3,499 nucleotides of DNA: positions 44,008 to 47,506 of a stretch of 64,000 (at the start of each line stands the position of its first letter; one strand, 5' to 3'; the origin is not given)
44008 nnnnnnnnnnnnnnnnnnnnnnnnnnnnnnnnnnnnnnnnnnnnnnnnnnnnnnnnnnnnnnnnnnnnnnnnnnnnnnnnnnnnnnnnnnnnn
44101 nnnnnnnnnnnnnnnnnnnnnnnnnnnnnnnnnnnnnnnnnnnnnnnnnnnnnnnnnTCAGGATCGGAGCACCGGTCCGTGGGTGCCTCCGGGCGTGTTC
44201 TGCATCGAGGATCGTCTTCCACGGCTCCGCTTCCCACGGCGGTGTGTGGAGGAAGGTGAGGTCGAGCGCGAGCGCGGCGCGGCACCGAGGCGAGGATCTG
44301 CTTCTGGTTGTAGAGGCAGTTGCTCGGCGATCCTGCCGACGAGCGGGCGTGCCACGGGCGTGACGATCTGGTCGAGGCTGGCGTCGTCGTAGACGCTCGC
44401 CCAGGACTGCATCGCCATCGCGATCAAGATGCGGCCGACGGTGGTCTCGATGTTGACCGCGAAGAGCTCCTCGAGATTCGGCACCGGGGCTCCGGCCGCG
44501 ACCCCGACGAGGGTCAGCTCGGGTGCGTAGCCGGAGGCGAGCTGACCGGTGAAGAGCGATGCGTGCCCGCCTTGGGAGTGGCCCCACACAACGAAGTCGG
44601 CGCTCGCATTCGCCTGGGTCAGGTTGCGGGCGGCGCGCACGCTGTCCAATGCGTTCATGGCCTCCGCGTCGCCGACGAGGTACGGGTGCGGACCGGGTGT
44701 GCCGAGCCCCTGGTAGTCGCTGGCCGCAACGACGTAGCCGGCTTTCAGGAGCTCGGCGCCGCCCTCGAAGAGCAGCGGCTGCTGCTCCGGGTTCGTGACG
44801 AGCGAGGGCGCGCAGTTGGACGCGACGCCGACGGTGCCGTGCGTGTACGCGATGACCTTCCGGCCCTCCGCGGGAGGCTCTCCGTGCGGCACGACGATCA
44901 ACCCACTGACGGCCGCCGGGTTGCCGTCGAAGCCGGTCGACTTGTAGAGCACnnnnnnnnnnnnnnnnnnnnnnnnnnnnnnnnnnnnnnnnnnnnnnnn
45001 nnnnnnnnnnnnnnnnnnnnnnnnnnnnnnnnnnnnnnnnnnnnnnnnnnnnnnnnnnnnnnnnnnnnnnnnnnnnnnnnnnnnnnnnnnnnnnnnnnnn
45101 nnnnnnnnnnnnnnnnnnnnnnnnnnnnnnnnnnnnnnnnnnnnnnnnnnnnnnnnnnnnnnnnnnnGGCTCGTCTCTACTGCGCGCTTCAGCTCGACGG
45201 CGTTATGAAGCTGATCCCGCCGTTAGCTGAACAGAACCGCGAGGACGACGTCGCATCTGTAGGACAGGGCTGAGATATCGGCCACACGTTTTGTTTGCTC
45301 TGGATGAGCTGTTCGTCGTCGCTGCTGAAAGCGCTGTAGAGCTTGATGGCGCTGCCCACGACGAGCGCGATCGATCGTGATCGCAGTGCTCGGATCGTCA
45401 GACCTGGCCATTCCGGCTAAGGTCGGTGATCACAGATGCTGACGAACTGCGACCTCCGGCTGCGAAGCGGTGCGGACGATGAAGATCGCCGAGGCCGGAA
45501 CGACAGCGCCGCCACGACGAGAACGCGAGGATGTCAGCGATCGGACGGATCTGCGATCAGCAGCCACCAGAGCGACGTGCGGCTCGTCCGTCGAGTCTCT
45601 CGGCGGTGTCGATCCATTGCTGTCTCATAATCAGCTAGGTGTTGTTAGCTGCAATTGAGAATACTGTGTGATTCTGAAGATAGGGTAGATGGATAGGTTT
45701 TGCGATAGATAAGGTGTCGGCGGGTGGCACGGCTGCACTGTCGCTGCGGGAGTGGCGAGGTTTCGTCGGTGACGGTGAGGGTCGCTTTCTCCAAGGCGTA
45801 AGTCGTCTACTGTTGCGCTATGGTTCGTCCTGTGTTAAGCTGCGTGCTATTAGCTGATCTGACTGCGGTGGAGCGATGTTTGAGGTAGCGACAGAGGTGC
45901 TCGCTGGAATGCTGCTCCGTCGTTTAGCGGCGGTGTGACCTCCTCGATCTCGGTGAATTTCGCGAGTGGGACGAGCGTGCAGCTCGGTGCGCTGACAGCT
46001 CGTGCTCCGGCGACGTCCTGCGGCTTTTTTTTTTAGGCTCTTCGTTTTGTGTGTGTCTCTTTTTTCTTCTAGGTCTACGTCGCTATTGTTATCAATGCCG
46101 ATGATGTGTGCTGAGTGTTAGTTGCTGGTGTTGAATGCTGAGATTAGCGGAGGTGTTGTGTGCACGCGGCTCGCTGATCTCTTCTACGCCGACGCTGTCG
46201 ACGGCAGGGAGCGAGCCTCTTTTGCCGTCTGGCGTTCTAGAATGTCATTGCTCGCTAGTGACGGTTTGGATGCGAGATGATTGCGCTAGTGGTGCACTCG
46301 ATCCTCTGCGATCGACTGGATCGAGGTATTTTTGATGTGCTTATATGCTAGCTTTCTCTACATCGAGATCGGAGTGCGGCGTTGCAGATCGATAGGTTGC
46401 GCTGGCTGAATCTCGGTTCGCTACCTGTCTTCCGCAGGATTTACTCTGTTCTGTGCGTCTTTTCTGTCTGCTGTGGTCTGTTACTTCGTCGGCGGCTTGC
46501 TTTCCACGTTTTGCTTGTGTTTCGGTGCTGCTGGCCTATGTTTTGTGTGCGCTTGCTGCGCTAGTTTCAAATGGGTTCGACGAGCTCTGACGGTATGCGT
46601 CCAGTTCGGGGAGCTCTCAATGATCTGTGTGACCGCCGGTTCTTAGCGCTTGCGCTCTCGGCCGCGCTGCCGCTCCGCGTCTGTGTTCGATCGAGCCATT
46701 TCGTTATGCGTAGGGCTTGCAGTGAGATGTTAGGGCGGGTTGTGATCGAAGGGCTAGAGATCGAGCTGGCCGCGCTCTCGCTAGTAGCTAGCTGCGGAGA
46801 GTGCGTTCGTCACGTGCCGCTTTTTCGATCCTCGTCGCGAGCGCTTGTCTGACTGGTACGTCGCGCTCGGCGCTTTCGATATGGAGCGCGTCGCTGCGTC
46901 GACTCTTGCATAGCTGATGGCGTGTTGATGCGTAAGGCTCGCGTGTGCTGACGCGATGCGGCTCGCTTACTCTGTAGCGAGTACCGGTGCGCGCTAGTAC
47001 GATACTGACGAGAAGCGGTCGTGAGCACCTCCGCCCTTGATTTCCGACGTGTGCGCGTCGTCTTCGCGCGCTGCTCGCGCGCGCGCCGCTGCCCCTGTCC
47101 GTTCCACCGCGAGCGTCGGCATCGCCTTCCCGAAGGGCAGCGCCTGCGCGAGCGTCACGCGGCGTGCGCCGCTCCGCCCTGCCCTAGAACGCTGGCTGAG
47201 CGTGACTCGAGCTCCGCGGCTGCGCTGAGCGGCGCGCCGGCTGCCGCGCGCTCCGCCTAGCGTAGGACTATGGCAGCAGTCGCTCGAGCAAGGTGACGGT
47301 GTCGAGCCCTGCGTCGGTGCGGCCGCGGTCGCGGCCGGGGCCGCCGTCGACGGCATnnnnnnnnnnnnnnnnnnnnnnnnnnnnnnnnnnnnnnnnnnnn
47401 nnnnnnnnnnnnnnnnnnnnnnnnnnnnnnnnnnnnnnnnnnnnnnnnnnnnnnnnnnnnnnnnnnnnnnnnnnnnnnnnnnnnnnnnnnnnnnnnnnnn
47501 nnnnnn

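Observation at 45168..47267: The 2.1-kb ORF-less block has the composition expected after strand-specific C-to-T conversion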

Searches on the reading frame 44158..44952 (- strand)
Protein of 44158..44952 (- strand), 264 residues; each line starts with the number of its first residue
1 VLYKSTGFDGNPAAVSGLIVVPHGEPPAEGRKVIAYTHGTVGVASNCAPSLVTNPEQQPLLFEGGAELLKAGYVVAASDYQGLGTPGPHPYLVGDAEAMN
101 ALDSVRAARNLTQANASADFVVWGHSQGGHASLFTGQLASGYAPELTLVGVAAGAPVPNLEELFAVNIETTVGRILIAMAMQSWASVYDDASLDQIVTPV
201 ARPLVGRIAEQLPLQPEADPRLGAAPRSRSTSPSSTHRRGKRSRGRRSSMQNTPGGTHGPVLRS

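Call 11: search_protein_families(library=pfam, proteins=[window:44158-44952:-], max_evalue=0.01)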
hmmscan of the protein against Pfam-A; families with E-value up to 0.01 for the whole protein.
window:44158-44952:- (264 aa): 4 families
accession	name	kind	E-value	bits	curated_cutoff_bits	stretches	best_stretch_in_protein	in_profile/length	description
PF03583.20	LIP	-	1.2e-21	77.7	23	1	67-188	21-140/286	Secretory lipase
PF12697.13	Abhydrolase_6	-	1.2e-05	26.6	26.3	1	66-207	21-150/217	Alpha/beta hydrolase family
PF12146.15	Hydrolase_4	-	3.6e-05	23.6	27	1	66-154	25-112/239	Serine aminopeptidase, S33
PF20434.5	BD-FAE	-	0.0031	17.5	26.8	1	65-138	40-109/215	BD-FAE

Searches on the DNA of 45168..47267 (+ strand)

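Call 9: search_dna_similar(query=window:45168-47267:+, collection=plasmids, mode=distant, max_rows=15)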
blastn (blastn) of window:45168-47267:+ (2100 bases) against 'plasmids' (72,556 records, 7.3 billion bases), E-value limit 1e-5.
No match.

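Call 43: search_dna_similar(query=window:45168-47267:+, collection=phages, mode=distant, max_evalue=0.01)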
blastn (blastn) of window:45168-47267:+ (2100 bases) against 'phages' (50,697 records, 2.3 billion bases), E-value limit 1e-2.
No match.

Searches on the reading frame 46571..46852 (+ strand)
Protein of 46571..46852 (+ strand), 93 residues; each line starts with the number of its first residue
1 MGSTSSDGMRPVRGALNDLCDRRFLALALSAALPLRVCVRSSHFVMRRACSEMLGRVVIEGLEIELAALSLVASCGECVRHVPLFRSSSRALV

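Call 92: find_encoding_contigs(protein=window:46571-46852:+, flank=5000, max_places=5)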
Protein window:46571-46852:+ (93 aa): no gene with exactly this product is on record in the collection.

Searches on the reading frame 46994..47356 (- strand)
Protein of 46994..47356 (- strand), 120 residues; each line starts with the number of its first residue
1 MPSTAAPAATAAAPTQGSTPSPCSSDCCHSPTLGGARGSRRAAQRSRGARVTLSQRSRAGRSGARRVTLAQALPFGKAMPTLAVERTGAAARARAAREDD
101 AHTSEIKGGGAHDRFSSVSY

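Call 93: find_encoding_contigs(protein=window:46994-47356:-, flank=5000, max_places=5)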
Protein window:46994-47356:- (120 aa): no gene with exactly this product is on record in the collection.
